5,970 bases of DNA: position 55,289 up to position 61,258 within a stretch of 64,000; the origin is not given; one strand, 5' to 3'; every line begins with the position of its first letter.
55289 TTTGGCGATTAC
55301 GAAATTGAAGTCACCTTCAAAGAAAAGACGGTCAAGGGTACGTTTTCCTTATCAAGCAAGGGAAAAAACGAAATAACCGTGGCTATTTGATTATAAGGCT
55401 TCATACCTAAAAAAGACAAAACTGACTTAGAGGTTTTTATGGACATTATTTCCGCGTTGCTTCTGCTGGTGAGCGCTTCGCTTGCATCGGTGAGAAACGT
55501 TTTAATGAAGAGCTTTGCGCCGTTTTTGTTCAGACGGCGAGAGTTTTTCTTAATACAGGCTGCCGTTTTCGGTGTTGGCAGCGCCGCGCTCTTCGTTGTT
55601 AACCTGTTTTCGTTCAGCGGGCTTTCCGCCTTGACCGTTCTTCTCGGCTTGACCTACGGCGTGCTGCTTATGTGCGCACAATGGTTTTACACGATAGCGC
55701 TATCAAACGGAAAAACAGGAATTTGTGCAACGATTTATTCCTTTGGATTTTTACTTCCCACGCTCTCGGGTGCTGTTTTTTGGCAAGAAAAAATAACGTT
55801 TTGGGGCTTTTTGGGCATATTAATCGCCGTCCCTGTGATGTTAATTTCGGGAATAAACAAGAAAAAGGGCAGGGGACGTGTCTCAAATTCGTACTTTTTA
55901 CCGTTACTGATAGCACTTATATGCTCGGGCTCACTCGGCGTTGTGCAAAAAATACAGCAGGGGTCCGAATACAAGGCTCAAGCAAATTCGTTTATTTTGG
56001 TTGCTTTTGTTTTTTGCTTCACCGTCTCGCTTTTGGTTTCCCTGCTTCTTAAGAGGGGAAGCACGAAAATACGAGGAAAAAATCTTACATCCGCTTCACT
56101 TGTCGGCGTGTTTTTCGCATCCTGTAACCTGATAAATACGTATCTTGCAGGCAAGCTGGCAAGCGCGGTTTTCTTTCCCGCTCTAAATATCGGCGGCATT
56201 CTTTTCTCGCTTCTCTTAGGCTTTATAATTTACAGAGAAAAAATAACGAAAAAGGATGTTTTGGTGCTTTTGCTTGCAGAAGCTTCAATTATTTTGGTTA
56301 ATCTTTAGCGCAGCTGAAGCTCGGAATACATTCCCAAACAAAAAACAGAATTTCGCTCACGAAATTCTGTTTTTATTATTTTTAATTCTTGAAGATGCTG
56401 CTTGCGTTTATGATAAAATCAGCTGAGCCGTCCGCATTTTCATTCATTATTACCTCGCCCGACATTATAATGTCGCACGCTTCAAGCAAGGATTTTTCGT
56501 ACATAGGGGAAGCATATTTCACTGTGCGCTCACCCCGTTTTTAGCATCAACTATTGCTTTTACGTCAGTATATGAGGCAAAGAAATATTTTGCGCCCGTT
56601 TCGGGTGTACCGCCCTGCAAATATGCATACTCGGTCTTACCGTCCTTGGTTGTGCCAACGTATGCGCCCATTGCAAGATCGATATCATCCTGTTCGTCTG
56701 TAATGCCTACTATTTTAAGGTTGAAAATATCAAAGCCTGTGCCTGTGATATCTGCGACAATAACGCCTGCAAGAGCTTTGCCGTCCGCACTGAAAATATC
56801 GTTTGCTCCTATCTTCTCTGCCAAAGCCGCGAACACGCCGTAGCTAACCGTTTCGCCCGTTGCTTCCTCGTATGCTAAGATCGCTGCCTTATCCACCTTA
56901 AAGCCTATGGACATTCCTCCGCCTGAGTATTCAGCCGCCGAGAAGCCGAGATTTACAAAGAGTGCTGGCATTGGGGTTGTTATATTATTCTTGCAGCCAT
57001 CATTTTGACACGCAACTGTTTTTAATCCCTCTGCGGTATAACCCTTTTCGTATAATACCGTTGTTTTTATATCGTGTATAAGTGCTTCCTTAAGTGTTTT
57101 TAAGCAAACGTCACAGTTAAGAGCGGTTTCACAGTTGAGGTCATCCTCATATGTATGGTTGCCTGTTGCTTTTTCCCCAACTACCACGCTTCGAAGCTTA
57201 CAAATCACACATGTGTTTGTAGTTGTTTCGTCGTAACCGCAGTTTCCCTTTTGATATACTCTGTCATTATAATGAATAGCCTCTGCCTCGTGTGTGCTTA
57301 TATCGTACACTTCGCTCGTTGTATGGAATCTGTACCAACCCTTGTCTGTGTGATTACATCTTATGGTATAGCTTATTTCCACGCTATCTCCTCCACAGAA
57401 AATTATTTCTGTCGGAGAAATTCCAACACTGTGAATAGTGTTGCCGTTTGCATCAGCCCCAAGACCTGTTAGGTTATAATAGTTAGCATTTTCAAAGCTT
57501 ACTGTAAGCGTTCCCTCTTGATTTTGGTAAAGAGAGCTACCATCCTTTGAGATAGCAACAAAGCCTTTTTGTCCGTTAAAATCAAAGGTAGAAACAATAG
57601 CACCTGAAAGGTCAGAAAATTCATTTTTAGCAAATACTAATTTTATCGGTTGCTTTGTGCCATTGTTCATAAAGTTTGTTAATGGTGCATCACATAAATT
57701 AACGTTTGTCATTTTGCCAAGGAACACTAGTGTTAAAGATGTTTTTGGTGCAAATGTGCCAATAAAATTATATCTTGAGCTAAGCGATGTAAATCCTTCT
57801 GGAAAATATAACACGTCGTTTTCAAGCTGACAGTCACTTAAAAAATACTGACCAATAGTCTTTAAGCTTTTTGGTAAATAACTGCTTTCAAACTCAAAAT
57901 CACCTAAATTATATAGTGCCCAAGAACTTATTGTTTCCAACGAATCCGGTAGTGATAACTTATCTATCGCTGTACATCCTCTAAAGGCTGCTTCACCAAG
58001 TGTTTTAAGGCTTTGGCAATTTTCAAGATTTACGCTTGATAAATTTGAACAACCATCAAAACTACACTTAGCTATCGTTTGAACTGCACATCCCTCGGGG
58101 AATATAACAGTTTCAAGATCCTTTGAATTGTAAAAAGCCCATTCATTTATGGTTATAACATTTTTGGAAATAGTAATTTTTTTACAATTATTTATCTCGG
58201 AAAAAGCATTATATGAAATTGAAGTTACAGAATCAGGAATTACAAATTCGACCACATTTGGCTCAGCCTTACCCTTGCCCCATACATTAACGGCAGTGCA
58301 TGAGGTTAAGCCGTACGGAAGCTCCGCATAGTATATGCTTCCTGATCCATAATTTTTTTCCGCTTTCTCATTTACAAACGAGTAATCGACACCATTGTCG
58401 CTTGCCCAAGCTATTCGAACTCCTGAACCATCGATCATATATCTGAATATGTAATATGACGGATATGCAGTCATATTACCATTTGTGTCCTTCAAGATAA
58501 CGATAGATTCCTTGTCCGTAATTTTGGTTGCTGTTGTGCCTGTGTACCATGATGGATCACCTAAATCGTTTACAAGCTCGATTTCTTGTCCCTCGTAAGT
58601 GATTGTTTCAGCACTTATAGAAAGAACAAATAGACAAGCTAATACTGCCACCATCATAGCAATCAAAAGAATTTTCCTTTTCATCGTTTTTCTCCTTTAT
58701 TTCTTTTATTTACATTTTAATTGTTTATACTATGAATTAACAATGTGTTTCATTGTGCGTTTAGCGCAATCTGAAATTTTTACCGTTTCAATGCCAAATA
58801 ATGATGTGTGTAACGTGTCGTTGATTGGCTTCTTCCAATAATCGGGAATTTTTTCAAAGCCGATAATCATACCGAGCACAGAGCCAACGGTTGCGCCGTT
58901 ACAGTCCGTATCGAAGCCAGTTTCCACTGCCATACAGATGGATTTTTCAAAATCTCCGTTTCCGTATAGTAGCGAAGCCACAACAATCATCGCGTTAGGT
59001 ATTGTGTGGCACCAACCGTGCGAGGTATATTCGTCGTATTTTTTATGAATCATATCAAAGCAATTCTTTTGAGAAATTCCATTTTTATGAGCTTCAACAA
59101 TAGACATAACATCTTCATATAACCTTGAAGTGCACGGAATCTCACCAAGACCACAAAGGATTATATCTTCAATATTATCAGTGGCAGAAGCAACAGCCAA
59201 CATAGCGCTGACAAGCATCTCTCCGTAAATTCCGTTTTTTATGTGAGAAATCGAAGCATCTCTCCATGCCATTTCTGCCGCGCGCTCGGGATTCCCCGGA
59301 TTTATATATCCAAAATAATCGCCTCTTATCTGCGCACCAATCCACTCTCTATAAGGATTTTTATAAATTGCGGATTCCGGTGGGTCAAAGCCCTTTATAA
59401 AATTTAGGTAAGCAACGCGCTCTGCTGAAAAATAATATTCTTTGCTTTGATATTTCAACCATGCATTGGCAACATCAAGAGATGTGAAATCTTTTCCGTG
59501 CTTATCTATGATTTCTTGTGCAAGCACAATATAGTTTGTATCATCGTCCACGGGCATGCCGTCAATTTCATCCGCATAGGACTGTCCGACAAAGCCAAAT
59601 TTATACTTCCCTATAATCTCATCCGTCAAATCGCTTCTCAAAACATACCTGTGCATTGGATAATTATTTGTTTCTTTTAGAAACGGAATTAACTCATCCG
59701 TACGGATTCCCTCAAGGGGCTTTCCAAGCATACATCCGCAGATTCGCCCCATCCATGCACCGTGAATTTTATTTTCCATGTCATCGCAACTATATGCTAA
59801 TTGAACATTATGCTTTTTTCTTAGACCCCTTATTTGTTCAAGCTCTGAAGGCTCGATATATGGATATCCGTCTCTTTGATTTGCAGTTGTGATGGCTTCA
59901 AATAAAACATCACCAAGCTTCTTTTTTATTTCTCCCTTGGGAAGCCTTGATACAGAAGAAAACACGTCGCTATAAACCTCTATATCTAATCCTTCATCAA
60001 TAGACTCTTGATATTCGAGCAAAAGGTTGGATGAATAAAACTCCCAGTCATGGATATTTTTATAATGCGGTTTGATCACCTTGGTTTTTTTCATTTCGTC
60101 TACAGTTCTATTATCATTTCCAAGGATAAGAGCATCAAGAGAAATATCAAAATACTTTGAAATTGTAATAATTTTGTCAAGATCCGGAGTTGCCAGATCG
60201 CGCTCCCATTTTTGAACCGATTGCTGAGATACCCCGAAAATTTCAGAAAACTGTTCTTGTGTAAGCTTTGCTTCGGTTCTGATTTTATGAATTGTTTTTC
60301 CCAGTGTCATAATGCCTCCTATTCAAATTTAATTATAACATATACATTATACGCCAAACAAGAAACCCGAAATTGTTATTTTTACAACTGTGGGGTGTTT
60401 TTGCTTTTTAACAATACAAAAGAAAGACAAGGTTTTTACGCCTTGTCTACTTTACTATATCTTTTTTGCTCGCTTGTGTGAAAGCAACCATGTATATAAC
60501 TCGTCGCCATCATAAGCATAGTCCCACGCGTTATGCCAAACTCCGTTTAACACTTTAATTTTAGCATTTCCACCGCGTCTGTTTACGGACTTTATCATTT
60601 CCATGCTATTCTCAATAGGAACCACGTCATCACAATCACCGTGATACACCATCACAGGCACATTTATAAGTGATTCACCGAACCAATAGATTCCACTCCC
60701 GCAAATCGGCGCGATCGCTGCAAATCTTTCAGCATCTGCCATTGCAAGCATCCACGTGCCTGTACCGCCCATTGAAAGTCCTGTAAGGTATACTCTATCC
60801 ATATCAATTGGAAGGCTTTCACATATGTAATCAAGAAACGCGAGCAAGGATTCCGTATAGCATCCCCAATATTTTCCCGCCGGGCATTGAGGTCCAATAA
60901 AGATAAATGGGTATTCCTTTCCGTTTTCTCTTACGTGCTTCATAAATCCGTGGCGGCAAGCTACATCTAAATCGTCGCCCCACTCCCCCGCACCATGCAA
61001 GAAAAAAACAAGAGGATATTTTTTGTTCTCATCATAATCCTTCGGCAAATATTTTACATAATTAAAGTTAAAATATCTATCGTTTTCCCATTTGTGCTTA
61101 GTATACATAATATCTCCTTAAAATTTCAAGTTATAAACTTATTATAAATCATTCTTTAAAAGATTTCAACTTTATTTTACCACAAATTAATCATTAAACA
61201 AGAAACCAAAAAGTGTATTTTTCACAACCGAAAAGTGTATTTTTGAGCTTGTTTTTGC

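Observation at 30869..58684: Six-copy cassette family: variable LRR/Cys-rich secreted protein with a conserved, unrecognised ~150-aa C-terminal domain, a coupled micro-ORF and a shared terminator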

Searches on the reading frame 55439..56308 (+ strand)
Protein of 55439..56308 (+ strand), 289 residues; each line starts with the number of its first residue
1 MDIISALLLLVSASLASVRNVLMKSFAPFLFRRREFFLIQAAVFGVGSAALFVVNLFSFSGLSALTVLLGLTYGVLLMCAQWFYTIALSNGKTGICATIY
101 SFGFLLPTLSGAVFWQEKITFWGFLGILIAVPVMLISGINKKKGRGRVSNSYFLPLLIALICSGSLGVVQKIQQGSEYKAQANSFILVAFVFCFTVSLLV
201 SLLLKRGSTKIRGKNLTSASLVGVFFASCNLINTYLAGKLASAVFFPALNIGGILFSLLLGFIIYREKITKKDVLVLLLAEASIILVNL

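Call 7: search_protein_families(library=pfam, proteins=[window:55439-56308:+], max_evalue=0.001)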
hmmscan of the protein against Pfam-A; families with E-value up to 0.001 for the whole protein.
window:55439-56308:+ (289 aa): 1 family
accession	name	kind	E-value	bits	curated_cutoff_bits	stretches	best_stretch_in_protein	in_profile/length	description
PF00892.27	EamA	-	2.2e-07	31.7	28.2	1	156-288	7-134/135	EamA-like transporter family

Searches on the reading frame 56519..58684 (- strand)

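Call 5: search_protein_families(library=pfam, proteins=[window:56519-58684:-], max_evalue=0.1)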
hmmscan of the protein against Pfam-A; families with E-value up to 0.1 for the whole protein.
window:56519-58684:- (721 aa): 2 families
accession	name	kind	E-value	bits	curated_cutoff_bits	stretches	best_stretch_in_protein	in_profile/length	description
PF13306.12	LRR_5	-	3.1e-32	111.6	27.7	2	143-259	12-122/127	BspA type Leucine rich repeat region (6 copies)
PF13855.12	LRR_8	-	0.00041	20.5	27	1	202-246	14-57/61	Leucine rich repeat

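Call 8: search_protein_families(library=ncbifam, proteins=[window:56519-58684:-], max_evalue=0.1)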
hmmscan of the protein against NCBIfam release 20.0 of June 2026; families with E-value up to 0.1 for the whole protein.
window:56519-58684:- (721 aa): 1 family
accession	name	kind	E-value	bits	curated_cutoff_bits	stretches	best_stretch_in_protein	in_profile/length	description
NF047961.1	adhesin_HupY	equivalog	1.2e-11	43.5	1250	2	227-304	198-271/978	leucine-rich repeat adhesin HupY/LrrG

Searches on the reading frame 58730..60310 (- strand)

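Call 7: search_protein_families(library=pfam, proteins=[window:58730-60310:-], max_evalue=0.001)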
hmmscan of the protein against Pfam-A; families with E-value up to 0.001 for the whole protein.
window:58730-60310:- (526 aa): 3 families
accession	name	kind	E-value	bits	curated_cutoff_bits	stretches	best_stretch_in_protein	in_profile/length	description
PF03747.19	ADP_ribosyl_GH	-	2e-48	166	26.2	1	184-490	1-286/287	ADP-ribosylglycohydrolase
PF01381.28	HTH_3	-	1.1e-13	51.4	23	1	7-61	1-55/55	Helix-turn-helix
PF12844.13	HTH_19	-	1.5e-08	34.8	30.2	1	4-66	1-63/64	Helix-turn-helix domain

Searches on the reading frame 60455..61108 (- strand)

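Call 7: search_protein_families(library=pfam, proteins=[window:60455-61108:-], max_evalue=0.001)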
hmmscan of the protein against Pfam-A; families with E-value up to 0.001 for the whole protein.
window:60455-61108:- (217 aa): 8 families
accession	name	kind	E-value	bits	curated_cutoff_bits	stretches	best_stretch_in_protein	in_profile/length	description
PF00326.27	Peptidase_S9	-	2.8e-11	43.8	22.6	1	148-195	143-190/213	Prolyl oligopeptidase family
PF00756.26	Esterase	-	3.3e-08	34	22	1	20-135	13-149/251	Putative esterase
PF12146.15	Hydrolase_4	-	3.9e-08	33.3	27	1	147-193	189-233/239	Serine aminopeptidase, S33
PF20434.5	BD-FAE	-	5.5e-06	26.5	26.8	0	20-126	4-111/215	BD-FAE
PF01738.24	DLH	-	8.6e-06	25.9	21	1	97-192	89-186/217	Dienelactone hydrolase family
PF02230.22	Abhydrolase_2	-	1.6e-05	25.3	23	0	95-195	97-202/217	Phospholipase/Carboxylesterase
PF00561.26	Abhydrolase_1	-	2.1e-05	24.8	25.8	0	55-137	19-102/245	alpha/beta hydrolase fold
PF02129.25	Peptidase_S15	-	0.0009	19.4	23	0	90-137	82-128/262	X-Pro dipeptidyl-peptidase (S15 family)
